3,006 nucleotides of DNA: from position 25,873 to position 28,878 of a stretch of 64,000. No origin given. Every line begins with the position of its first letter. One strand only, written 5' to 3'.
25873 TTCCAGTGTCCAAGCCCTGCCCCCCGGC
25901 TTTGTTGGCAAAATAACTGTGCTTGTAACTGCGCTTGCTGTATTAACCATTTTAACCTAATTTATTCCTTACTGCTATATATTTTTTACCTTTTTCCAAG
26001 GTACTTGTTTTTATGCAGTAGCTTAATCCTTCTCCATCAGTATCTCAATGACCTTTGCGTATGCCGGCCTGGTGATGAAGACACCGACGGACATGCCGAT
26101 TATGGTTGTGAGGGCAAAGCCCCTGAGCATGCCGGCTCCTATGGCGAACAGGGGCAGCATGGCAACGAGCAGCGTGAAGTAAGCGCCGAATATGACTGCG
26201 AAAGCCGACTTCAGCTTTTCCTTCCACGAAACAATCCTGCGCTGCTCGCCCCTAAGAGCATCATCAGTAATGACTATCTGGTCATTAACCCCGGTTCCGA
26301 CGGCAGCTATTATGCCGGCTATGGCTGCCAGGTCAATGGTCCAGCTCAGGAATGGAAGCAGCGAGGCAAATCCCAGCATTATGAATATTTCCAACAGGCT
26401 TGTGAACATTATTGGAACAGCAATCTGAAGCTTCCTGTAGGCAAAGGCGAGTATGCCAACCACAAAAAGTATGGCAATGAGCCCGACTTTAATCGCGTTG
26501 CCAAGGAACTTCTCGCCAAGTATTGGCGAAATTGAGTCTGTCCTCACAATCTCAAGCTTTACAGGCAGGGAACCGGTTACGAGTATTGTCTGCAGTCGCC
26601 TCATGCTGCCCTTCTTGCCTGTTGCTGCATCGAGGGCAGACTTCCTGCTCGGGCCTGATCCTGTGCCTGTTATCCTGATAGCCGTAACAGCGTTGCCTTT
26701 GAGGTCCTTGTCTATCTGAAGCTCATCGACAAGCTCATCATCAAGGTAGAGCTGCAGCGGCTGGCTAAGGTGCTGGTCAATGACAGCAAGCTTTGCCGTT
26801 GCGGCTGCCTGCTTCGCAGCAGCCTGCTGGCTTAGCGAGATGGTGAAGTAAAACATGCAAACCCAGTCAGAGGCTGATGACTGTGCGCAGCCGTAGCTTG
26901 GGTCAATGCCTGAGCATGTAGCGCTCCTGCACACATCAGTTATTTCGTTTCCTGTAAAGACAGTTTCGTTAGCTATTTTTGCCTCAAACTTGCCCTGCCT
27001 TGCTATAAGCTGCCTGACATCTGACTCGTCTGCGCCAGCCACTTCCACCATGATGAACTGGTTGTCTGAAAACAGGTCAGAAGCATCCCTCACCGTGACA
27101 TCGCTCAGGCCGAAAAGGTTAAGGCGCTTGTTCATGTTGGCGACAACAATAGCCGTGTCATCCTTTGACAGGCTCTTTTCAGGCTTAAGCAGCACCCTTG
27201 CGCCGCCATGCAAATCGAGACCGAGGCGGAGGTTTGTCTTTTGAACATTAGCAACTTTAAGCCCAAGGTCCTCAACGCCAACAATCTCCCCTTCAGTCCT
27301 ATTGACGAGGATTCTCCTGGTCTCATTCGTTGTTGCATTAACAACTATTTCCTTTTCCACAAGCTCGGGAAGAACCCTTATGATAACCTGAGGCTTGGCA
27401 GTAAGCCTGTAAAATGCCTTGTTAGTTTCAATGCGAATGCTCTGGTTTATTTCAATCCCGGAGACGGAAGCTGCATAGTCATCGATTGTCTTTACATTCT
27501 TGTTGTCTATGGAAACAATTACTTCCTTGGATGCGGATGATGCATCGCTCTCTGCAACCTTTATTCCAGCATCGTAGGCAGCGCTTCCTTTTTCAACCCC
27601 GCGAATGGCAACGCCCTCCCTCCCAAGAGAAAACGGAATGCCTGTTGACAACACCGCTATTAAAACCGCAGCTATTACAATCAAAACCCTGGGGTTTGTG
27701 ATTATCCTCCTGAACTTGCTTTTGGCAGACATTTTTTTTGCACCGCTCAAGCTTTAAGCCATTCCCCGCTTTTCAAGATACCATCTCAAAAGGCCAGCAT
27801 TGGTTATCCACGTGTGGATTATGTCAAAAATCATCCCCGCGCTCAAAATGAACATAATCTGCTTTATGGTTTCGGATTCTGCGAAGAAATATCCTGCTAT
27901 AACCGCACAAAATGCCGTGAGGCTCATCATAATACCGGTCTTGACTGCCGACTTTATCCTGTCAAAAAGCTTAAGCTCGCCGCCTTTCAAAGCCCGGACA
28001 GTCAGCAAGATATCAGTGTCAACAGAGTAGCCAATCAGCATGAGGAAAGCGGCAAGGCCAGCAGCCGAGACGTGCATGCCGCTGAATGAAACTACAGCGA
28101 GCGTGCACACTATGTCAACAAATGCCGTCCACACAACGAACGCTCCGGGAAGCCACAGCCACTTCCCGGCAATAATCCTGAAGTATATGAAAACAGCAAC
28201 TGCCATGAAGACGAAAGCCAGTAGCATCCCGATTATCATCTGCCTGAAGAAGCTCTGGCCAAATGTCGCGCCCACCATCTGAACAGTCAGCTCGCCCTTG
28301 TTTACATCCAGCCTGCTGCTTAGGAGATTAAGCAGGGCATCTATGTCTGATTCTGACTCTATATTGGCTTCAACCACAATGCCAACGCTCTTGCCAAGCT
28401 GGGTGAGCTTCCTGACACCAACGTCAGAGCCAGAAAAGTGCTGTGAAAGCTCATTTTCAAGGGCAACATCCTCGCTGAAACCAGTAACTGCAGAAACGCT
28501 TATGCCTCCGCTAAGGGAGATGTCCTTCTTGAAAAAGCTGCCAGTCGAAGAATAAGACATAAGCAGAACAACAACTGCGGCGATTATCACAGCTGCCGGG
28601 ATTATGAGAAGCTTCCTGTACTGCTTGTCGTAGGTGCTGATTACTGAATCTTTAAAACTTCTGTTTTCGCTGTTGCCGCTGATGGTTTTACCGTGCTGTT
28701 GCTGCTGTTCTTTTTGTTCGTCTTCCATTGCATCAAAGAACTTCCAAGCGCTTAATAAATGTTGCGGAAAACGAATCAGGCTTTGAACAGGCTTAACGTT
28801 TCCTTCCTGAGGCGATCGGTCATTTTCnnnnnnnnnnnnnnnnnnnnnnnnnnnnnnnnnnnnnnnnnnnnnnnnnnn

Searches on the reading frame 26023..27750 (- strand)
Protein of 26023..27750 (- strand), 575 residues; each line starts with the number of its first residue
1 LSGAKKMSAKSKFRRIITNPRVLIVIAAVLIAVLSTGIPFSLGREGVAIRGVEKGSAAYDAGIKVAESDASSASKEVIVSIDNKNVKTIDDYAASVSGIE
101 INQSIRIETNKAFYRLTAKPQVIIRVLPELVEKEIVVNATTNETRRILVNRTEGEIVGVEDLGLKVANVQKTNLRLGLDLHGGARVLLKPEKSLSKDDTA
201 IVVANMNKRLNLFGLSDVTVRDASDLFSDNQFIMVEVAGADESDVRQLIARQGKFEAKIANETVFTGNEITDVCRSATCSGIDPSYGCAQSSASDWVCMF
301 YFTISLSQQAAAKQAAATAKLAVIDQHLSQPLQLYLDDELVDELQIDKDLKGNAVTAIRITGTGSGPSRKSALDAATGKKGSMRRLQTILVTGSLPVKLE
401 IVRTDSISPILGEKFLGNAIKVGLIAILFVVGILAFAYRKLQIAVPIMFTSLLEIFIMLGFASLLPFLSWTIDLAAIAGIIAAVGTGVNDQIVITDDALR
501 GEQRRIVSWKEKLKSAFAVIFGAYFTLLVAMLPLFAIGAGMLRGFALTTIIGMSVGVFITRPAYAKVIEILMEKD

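Call 3: search_protein_families(library=pfam, proteins=[window:26023-27750:-], max_evalue=1)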
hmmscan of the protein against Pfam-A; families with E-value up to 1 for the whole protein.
window:26023-27750:- (575 aa): 5 families
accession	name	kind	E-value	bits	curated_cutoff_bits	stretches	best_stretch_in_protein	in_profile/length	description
PF02355.23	SecD_SecF_C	-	3e-13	50.1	20.5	1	398-558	12-173/189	Protein export membrane protein SecD/SecF, C-terminal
PF17820.7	PDZ_6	-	0.00096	19.3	27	1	77-97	21-41/54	PDZ domain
PF13180.12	PDZ_2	-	0.03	15.1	27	1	37-108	4-66/80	PDZ domain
PF03176.21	MMPL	-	0.031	13.7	20.5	1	420-561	146-292/333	MMPL family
PF05887.16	Trypan_PARP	-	0.047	14.1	100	1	20-74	3-58/134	Procyclic acidic repetitive protein (PARP)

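Call 4: search_protein_families(library=ncbifam, proteins=[window:26023-27750:-], max_evalue=1)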
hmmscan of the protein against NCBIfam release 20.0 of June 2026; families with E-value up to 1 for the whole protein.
window:26023-27750:- (575 aa): 20 families
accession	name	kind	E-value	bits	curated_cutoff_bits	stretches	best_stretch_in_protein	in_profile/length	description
NF006218.0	PRK08343.1-4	subfamily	5.5e-99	331.7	383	1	167-574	24-391/392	preprotein translocase subunit SecD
NF006216.0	PRK08343.1-2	equivalog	1.1e-67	229.1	519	2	382-573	311-503/506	preprotein translocase subunit SecD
NF006217.0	PRK08343.1-3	equivalog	5e-65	220.2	491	1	7-574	1-542/544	preprotein translocase subunit SecD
NF006215.0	PRK08343.1-1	equivalog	7.9e-52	176.5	666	1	201-574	148-520/522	preprotein translocase subunit SecD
TIGR01129.1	secD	equivalog_domain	1.1e-31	110.4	244.4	1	176-558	1-387/397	protein translocase subunit SecD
TIGR00916.1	2A0604s01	subfamily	7e-27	94.5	148.6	1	379-558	50-228/231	SecD/SecF family protein translocase subunit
NF009583.0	PRK13024.1-3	subfamily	1.2e-25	89.7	721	1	169-559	36-419/755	protein translocase subunit SecDF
NF011315.0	PRK14726.1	equivalog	1.4e-20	73.1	1249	2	324-561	296-514/855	protein translocase subunit SecDF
NF009580.0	PRK13023.1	equivalog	1.3e-17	63.4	1153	1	169-560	57-436/775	protein translocase subunit SecDF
TIGR00966.2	transloc_SecF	equivalog_domain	3.5e-16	59.5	160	1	379-558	90-266/279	protein translocase subunit SecF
NF009545.0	PRK12933.1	equivalog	6.4e-16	57.9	728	1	379-560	402-586/604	protein translocase subunit SecD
NF009581.0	PRK13024.1-1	equivalog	2.3e-15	55.8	1058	2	383-561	224-399/752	protein translocase subunit SecDF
NF009585.0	PRK13024.1-5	equivalog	6.2e-15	54.3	1037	1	386-560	464-640/993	protein translocase subunit SecDF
NF009584.0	PRK13024.1-4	equivalog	2.4e-12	46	1171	1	172-561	30-401/759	protein translocase subunit SecDF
NF009540.0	PRK12911.1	equivalog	8.9e-09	33.2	1878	1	383-559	875-1049/1403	bifunctional preprotein translocase subunit SecD/SecF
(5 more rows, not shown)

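Call 17: find_related_loci(query=window:26023-27750:-, collection=genome_contigs, flank=10000)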
Query window:26023-27750:- (575 aa) in genome_contigs; peptide patterns used: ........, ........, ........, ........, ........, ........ (x = any residue, [..] = any of these).
139 stretches matched a pattern; 66 encode a relative of the query (tblastn E <= 1e-3); 66 distinct loci.
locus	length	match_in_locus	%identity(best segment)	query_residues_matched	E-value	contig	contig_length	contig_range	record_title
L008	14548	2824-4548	94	1-575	0e+0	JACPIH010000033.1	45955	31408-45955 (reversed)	MAG: Candidatus Woesearchaeota archaeon isolate NC_groundwater_435_Ag_B-0.1um_47_15 GD18-4_B1_scaffold_1320110, whole ge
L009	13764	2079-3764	75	9-574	0e+0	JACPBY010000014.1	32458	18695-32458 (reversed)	MAG: Candidatus Woesearchaeota archaeon isolate NC_groundwater_269_Ag_S-0.2um_49_32 S5_GD2017_2_S2_scaffold_1413, whole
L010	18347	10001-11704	77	6-575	0e+0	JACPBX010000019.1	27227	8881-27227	MAG: Candidatus Woesearchaeota archaeon isolate NC_groundwater_268_Ag_S-0.2um_49_15 S5_GD2017_2_S2_scaffold_1154, whole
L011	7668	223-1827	64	7-575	0e+0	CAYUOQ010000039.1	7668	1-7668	MAG TPA_asm: uncultured Methanosarcinales archaeon isolate SRP269290_co3_865 genome assembly, contig: NODE_13355_length_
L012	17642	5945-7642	78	6-575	0e+0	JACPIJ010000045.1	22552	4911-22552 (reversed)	MAG: Candidatus Woesearchaeota archaeon isolate NC_groundwater_437_Ag_B-0.1um_48_22 GD18-4_B1_scaffold_757079, whole gen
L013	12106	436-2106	50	7-574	3e-166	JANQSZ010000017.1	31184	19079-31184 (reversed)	MAG: Candidatus Nanoarchaeia archaeon isolate IP29b_bin.165 k99_2816347, whole genome shotgun sequence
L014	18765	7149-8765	50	44-571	5e-160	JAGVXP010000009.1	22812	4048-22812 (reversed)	Candidatus Woesearchaeota archaeon isolate RIFCSPHIGHO2_02_FULL_36_13 rifcsphigho2_02_scaffold_4542, whole genome shotgu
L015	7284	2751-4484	47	13-575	5e-158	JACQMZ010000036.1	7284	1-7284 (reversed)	MAG: Candidatus Woesearchaeota archaeon isolate NC_groundwater_1242_Ag_S-0.1um_49_30 S_p1_S3_coassembly_k141_722709, who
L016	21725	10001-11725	46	12-574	3e-157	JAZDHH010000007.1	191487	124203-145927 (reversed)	MAG: Nanoarchaeota archaeon isolate MEGAHIT-group-0.31 k141_1264589, whole genome shotgun sequence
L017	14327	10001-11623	48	45-574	3e-157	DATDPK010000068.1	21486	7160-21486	MAG TPA_asm: Candidatus Nanoarchaeia archaeon isolate SMAG_U7919 k141_1211060, whole genome shotgun sequence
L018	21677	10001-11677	49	22-571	1e-156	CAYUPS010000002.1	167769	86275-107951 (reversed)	MAG TPA_asm: uncultured Methanosarcinales archaeon isolate SRP287453_co1_230 genome assembly, contig: NODE_73_length_167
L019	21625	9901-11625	46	6-574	5e-156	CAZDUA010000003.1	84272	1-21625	MAG TPA_asm: uncultured Methanosarcinales archaeon isolate binchicken_co165_291 genome assembly, contig: k141_2088328, w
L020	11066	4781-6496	46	11-574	2e-156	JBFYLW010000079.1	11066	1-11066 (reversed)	MAG: Nanoarchaeota archaeon isolate PPR_0046 k121_2687921, whole genome shotgun sequence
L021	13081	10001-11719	46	11-574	3e-156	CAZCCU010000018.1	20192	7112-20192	MAG TPA_asm: uncultured Methanosarcinales archaeon isolate SRP119689_co1_339 genome assembly, contig: NODE_3559_length_2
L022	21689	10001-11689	44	5-574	7e-155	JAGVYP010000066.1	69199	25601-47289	Candidatus Woesearchaeota archaeon isolate RIFCSPHIGHO2_02_FULL_36_9 rifcsphigho2_02_scaffold_1898, whole genome shotgun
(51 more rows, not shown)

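Call 44: search_protein_families(library=pfam, proteins=[L012:7809-8345:+, L010:11679-12566:-], max_evalue=0.1)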
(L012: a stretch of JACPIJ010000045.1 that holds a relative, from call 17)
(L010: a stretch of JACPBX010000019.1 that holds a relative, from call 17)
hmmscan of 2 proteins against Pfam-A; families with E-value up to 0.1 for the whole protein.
L012:7809-8345:+ (178 aa): 0 families

L010:11679-12566:- (295 aa): 7 families
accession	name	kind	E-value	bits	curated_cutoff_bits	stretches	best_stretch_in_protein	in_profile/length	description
PF01739.24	CheR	-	5.7e-05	23.1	27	1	172-243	105-176/195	CheR methyltransferase, SAM binding domain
PF08242.18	Methyltransf_12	-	0.00027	22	30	1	185-237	49-97/98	Methyltransferase domain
PF08241.18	Methyltransf_11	-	0.00078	20.5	21.2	1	203-240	59-95/95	Methyltransferase domain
PF13847.12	Methyltransf_31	-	0.0012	18.9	27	1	199-251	71-126/145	Methyltransferase domain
PF13489.12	Methyltransf_23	-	0.022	14.9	27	1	176-248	80-124/164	Methyltransferase domain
PF13649.12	Methyltransf_25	-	0.042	15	27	0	187-236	48-97/97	Methyltransferase domain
PF03141.22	Methyltransf_29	-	0.098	11.7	23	0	221-260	446-485/506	Putative S-adenosyl-L-methionine-dependent methyltransferase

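Call 64: search_protein_families(library=ncbifam, proteins=[L012:7809-8345:+], max_evalue=1)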
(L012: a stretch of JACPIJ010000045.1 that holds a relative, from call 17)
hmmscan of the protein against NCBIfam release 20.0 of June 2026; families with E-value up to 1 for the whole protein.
L012:7809-8345:+ (178 aa): 0 families

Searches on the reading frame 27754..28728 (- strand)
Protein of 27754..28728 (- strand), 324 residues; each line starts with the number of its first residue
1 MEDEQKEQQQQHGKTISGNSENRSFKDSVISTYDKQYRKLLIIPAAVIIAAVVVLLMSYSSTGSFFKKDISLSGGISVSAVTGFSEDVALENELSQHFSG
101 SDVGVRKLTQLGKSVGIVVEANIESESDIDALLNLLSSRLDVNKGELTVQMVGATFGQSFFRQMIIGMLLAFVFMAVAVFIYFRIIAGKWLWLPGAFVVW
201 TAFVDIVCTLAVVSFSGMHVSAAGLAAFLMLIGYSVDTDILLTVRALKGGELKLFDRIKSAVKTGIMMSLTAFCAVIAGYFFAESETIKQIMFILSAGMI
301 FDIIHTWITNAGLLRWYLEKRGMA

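Call 3: search_protein_families(library=pfam, proteins=[window:27754-28728:-], max_evalue=1)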
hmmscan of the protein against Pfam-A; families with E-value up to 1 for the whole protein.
window:27754-28728:- (324 aa): 1 family
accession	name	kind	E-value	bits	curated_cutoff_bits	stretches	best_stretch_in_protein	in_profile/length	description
PF02355.23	SecD_SecF_C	-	6.5e-22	78.3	20.5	1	142-319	11-188/189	Protein export membrane protein SecD/SecF, C-terminal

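Call 4: search_protein_families(library=ncbifam, proteins=[window:27754-28728:-], max_evalue=1)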
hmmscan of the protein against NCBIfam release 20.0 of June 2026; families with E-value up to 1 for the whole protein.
window:27754-28728:- (324 aa): 17 families
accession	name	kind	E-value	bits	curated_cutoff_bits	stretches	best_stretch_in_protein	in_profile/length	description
NF006356.0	PRK08578.1-4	equivalog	2.5e-51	175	330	1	23-322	17-299/302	preprotein translocase subunit SecF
NF006354.0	PRK08578.1-2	equivalog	5.4e-50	170.4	353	1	28-321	6-288/296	preprotein translocase subunit SecF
NF006353.0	PRK08578.1-1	subfamily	6.4e-47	160.3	282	1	35-321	3-278/281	preprotein translocase subunit SecF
NF041305.1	SecF_Halo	equivalog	1e-40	139.9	420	1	37-318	16-284/289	protein translocase subunit SecF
NF006355.0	PRK08578.1-3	equivalog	3e-36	125.1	421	1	36-317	15-283/290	preprotein translocase subunit SecF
NF006357.0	PRK08578.2-1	equivalog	3e-32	112.5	304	1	35-320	3-276/282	preprotein translocase subunit SecF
TIGR00966.2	transloc_SecF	equivalog_domain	5.3e-19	68.8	160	1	36-304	6-266/279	protein translocase subunit SecF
TIGR00916.1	2A0604s01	subfamily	1.8e-10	40.8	148.6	1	110-304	38-228/231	SecD/SecF family protein translocase subunit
NF009583.0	PRK13024.1-3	subfamily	1.2e-09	36.8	721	1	44-314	463-730/755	protein translocase subunit SecDF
NF006218.0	PRK08343.1-4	subfamily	1.9e-09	36.9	383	1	135-306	213-377/392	preprotein translocase subunit SecD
NF011315.0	PRK14726.1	equivalog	1.1e-08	33.7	1249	1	38-303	554-813/855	protein translocase subunit SecDF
TIGR01129.1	secD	equivalog_domain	4.3e-07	29.4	244.4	1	127-280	215-364/397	protein translocase subunit SecD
NF009584.0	PRK13024.1-4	equivalog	7.8e-07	27.8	1171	1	117-301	217-398/759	protein translocase subunit SecDF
NF006217.0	PRK08343.1-3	equivalog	5.4e-05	22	491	1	151-277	376-500/544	preprotein translocase subunit SecD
NF006216.0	PRK08343.1-2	equivalog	0.0015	17.4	519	1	122-253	305-431/506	preprotein translocase subunit SecD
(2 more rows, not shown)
